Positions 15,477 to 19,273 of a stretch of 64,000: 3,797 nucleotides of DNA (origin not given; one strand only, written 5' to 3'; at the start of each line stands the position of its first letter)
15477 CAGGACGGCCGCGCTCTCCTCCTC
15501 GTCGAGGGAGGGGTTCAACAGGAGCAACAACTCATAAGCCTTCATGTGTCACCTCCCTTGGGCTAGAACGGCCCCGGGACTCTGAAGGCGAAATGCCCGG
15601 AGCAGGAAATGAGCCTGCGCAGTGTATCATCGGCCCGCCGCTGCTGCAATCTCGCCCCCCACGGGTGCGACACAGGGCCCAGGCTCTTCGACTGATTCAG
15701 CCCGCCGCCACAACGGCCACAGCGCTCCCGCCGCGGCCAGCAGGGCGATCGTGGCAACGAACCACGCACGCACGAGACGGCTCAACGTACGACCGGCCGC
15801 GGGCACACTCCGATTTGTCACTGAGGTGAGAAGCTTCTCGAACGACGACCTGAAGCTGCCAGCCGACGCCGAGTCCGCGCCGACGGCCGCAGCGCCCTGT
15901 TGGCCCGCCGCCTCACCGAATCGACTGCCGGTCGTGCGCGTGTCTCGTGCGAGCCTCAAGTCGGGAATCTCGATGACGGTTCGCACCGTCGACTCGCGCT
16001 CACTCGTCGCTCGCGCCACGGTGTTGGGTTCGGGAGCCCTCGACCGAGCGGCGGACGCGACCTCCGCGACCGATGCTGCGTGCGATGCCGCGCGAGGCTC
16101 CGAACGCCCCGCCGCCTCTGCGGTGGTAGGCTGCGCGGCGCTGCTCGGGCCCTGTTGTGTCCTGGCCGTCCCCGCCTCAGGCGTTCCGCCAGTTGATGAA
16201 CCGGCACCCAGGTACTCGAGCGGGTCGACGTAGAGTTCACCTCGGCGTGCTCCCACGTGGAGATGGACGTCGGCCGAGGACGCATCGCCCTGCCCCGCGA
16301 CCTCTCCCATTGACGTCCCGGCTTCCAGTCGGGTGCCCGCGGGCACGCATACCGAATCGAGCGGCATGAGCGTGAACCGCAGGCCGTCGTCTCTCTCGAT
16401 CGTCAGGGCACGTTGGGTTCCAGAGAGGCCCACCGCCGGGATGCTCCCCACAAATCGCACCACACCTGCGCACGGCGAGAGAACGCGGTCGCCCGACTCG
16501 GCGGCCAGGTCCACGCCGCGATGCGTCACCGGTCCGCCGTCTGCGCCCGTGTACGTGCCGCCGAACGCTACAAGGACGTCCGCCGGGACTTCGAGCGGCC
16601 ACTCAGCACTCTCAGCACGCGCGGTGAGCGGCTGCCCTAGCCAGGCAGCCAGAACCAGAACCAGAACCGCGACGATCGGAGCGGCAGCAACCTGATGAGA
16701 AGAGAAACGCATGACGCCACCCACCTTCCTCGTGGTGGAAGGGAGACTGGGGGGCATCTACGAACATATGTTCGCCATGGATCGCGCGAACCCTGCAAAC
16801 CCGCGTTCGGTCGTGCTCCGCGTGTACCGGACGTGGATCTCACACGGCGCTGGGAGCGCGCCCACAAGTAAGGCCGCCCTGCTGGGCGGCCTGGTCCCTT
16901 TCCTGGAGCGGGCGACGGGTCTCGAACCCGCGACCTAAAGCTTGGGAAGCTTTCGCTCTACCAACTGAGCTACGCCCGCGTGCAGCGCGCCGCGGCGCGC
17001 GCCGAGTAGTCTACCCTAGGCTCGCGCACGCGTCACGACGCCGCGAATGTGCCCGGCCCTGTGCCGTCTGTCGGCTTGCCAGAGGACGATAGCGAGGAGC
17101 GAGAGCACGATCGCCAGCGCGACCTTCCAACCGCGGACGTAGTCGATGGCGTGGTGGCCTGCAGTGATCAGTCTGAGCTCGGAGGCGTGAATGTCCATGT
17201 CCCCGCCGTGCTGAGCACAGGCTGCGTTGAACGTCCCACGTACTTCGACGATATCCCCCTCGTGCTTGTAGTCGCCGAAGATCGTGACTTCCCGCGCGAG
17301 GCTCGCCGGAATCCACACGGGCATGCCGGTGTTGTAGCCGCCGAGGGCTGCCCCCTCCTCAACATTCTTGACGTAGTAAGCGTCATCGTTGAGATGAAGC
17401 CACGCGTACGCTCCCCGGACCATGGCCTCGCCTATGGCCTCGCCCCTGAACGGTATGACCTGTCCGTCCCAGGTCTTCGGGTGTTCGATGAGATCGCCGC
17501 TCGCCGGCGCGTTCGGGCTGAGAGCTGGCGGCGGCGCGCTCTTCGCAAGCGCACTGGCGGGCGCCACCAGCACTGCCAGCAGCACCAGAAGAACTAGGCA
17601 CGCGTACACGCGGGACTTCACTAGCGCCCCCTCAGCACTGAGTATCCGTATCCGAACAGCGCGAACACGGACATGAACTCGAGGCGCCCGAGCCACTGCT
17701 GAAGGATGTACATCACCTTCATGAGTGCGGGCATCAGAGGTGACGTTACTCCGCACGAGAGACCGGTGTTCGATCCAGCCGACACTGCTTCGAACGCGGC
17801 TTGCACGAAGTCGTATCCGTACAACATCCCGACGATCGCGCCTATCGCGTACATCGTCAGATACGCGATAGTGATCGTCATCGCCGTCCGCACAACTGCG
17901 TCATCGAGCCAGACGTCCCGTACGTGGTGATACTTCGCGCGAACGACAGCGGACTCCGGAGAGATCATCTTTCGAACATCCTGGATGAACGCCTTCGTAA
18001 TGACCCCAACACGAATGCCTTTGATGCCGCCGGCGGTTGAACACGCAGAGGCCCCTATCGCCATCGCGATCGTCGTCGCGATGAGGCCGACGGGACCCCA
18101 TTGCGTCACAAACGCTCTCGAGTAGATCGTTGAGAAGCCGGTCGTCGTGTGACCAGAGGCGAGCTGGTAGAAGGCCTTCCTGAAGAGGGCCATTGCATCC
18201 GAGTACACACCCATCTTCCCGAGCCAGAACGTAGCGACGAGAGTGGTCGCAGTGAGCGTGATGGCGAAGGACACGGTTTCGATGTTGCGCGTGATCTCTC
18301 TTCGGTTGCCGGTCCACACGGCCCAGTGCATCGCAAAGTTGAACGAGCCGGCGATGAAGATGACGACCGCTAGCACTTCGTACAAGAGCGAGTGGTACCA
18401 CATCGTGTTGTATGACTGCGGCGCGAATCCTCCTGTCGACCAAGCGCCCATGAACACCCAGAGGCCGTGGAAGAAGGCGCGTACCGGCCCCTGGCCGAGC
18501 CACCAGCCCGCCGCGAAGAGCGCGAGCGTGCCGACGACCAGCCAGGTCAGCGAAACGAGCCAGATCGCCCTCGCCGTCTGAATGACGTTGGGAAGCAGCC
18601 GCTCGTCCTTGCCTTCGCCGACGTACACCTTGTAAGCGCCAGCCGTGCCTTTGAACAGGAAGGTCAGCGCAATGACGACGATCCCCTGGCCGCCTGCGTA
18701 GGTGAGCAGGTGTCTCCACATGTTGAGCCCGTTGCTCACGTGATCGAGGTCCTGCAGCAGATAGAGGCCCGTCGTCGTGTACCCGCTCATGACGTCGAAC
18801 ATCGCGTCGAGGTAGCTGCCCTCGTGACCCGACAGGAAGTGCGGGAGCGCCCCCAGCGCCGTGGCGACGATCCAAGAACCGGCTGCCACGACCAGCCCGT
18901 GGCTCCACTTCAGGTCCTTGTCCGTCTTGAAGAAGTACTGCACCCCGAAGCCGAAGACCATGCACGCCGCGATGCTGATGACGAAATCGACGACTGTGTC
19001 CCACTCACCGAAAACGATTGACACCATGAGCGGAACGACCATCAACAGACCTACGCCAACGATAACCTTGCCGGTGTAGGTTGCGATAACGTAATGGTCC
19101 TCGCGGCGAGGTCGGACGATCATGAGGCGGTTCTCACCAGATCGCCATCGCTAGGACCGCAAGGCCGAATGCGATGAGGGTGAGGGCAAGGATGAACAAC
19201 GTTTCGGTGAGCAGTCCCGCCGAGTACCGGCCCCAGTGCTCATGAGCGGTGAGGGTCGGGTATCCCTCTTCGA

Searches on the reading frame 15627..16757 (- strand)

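Call 44: search_protein_families(library=pfam, proteins=[window:15627-16757:-], max_evalue=0.0001)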
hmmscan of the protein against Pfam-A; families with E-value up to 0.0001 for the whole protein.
window:15627-16757:- (376 aa): 1 family
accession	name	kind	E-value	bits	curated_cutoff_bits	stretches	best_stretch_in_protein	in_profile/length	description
PF01551.29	Peptidase_M23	-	2.5e-12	47.3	28.7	1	78-179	2-96/96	Peptidase family M23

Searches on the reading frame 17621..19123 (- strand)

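Call 44: search_protein_families(library=pfam, proteins=[window:17621-19123:-], max_evalue=0.0001)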
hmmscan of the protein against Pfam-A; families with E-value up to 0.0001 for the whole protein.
window:17621-19123:- (500 aa): 1 family
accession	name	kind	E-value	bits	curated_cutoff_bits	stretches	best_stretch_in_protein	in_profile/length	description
PF02386.22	TrkH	-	4.5e-35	121.5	27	1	47-490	5-490/502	Cation transport protein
